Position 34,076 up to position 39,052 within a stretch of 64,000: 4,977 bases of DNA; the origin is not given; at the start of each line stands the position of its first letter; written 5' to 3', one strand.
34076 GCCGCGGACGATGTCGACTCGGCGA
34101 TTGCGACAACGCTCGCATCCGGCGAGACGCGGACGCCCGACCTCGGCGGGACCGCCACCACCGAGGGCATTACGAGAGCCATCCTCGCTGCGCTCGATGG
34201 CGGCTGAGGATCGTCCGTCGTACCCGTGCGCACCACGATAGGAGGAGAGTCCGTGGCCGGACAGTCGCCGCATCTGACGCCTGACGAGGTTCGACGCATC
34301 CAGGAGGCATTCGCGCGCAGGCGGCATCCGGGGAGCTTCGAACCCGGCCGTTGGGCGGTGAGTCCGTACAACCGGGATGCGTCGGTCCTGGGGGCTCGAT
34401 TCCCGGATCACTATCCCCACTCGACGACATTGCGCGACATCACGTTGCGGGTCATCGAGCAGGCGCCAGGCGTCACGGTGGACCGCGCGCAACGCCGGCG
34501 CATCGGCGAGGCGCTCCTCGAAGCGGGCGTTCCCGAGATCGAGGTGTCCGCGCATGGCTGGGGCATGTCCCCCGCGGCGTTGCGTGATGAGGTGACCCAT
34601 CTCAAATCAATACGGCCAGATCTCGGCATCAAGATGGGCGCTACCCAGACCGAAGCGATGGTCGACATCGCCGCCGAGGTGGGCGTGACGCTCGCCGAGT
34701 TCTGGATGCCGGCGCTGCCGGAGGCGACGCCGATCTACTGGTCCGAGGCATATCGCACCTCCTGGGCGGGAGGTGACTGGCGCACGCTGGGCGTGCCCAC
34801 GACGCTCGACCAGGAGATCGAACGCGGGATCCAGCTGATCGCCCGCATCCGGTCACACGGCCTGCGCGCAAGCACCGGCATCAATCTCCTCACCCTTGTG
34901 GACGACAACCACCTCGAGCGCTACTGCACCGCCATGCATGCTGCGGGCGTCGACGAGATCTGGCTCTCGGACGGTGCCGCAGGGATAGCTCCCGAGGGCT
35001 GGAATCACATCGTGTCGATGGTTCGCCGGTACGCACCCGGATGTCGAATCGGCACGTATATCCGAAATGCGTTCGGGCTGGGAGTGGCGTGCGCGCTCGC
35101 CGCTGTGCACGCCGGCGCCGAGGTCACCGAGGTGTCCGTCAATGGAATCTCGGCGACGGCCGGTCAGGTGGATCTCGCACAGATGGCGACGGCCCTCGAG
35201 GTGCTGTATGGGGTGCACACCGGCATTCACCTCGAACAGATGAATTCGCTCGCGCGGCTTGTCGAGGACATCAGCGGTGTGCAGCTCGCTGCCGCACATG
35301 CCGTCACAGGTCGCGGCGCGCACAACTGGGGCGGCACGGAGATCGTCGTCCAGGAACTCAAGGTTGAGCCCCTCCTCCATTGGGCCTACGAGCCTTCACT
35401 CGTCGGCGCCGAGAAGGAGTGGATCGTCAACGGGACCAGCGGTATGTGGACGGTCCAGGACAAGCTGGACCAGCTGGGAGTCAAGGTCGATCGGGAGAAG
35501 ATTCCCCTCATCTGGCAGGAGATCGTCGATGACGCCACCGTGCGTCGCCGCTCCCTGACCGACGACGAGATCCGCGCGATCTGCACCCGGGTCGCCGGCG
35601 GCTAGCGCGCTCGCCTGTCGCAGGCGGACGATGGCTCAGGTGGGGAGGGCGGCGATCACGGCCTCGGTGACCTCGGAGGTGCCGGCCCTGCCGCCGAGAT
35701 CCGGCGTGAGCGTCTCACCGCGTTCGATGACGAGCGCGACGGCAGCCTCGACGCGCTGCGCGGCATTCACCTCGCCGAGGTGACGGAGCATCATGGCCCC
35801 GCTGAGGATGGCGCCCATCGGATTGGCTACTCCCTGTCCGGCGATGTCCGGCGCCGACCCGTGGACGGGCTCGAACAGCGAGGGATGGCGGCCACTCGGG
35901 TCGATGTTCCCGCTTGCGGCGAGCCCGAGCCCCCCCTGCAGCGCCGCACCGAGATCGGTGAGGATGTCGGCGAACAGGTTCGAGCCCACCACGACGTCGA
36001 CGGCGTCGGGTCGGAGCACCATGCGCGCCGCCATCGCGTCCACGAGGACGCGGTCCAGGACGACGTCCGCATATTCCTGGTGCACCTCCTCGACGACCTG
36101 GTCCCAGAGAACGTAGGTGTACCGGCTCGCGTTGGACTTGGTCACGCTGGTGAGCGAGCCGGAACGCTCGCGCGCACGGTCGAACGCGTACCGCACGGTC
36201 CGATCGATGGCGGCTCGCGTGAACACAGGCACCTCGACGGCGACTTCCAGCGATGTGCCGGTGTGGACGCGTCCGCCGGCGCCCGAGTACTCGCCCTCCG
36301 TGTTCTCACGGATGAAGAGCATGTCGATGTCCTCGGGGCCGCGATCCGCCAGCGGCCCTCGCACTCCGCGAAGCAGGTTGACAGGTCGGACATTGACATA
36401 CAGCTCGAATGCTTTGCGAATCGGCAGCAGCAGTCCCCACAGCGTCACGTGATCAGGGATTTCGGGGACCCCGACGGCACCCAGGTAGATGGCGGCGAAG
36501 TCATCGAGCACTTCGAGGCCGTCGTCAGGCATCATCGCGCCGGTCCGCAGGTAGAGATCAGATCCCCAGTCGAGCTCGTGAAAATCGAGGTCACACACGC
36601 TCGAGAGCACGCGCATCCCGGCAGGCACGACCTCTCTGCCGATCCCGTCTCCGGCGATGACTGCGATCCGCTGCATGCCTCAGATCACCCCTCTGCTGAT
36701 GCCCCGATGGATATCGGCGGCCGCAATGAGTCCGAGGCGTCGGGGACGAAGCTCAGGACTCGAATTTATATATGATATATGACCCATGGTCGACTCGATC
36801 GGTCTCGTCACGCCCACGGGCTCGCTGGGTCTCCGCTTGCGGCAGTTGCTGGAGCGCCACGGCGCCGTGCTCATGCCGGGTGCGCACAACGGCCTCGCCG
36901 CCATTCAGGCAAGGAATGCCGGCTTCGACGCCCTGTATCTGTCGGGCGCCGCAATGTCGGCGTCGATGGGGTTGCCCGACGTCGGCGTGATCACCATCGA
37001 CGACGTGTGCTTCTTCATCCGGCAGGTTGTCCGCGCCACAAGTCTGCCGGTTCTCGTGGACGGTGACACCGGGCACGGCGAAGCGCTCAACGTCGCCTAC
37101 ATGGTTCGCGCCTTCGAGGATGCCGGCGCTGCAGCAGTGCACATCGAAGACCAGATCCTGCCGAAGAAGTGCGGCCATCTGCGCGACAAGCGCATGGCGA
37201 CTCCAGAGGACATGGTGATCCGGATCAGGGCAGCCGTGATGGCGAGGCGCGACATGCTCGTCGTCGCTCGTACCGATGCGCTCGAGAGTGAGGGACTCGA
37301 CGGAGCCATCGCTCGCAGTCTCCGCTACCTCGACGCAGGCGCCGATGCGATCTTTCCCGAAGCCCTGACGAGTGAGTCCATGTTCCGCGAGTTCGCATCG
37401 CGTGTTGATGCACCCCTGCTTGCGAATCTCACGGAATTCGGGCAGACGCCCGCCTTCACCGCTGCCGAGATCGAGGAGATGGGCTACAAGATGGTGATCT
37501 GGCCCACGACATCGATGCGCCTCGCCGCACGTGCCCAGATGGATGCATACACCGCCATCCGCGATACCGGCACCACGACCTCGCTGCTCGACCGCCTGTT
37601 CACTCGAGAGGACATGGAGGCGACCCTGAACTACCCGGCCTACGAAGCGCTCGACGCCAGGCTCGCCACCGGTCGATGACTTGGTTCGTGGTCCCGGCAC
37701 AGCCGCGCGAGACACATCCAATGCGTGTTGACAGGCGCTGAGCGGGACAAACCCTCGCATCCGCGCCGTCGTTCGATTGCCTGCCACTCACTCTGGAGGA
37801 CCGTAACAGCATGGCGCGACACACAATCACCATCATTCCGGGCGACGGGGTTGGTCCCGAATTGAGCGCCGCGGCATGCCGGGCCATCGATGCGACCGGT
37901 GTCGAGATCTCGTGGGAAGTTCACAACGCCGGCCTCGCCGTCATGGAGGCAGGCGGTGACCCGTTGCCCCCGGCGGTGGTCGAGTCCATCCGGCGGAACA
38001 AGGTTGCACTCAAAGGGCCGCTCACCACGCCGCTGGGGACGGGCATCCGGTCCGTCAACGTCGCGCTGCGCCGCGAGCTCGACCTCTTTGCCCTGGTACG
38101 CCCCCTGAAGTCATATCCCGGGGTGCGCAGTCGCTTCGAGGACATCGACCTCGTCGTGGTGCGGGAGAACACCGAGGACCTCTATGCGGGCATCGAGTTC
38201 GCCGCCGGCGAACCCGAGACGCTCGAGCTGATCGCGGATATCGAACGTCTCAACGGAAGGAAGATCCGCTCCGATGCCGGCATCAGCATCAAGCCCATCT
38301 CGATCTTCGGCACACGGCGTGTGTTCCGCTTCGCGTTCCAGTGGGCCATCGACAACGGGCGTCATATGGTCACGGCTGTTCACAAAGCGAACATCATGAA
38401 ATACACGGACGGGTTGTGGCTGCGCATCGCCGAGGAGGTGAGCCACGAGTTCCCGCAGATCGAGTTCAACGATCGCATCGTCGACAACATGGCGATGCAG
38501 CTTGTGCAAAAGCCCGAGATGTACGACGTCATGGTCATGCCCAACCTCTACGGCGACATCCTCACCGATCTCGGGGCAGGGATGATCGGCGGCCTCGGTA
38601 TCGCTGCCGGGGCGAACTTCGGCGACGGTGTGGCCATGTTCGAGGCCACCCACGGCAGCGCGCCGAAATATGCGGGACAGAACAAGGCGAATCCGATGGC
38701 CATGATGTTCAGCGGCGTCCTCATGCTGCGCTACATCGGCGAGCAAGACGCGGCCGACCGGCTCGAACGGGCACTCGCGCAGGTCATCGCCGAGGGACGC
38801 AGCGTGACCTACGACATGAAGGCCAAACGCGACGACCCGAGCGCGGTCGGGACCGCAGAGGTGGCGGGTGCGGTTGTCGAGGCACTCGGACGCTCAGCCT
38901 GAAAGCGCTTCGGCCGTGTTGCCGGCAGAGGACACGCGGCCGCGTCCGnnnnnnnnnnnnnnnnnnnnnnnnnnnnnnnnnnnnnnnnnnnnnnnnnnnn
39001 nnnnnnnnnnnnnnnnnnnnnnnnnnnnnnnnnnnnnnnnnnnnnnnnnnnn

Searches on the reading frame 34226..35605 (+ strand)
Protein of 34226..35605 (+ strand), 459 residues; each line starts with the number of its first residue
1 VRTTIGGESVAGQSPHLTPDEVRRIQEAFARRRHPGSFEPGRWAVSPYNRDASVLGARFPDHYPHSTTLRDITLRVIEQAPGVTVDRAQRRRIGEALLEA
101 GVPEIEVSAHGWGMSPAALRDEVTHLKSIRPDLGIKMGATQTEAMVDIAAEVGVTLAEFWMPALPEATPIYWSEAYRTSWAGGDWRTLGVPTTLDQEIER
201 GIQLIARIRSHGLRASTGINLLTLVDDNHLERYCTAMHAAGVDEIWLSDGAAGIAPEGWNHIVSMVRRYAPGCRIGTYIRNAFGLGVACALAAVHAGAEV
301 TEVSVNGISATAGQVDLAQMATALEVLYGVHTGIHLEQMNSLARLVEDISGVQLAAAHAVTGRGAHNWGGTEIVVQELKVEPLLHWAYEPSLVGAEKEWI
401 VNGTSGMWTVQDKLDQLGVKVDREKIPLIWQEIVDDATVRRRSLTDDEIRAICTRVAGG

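Call 84: search_protein_families(library=pfam, proteins=[window:34226-35605:+], max_evalue=0.00001)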
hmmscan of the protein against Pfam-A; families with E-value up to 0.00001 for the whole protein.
window:34226-35605:+ (459 aa): 1 family
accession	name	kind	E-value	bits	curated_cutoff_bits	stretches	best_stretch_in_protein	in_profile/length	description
PF00682.25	HMGL-like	-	7.1e-27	94.9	29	1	194-346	108-260/260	HMGL-like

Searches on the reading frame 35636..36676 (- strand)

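Call 56: search_protein_families(library=pfam, proteins=[window:35636-36676:-], max_evalue=0.00001)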
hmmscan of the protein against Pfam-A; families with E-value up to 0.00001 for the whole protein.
window:35636-36676:- (346 aa): 1 family
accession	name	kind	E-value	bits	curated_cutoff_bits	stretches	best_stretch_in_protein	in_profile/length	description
PF00180.25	Iso_dh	-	6.4e-89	299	27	1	4-340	2-348/348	Isocitrate/isopropylmalate dehydrogenase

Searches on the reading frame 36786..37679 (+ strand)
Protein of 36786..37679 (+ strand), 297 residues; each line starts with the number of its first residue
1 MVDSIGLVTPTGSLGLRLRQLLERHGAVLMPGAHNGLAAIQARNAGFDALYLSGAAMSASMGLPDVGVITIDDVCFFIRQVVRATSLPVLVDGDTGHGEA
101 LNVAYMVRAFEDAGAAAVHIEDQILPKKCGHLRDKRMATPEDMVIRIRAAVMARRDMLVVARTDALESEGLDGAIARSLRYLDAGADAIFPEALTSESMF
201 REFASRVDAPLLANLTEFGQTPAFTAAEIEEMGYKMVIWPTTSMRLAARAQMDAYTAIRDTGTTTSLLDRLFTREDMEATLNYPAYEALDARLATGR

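Call 59: search_protein_families(library=pfam, proteins=[window:36786-37679:+], max_evalue=0.0001)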
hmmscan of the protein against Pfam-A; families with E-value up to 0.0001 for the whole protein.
window:36786-37679:+ (297 aa): 2 families
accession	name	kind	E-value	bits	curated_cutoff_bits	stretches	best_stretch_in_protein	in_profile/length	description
PF13714.12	PEP_mutase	-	5.9e-46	157.4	31.5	1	18-258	1-239/240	Phosphoenolpyruvate phosphomutase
PF00463.27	ICL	-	8.5e-12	44.8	26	1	88-169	151-237/526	Isocitrate lyase family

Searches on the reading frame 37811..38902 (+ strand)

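Call 56: search_protein_families(library=pfam, proteins=[window:37811-38902:+], max_evalue=0.00001)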
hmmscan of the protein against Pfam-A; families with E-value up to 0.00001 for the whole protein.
window:37811-38902:+ (363 aa): 1 family
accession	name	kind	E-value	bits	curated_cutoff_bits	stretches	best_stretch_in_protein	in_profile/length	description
PF00180.25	Iso_dh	-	2.3e-99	333.4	27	1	5-354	1-347/348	Isocitrate/isopropylmalate dehydrogenase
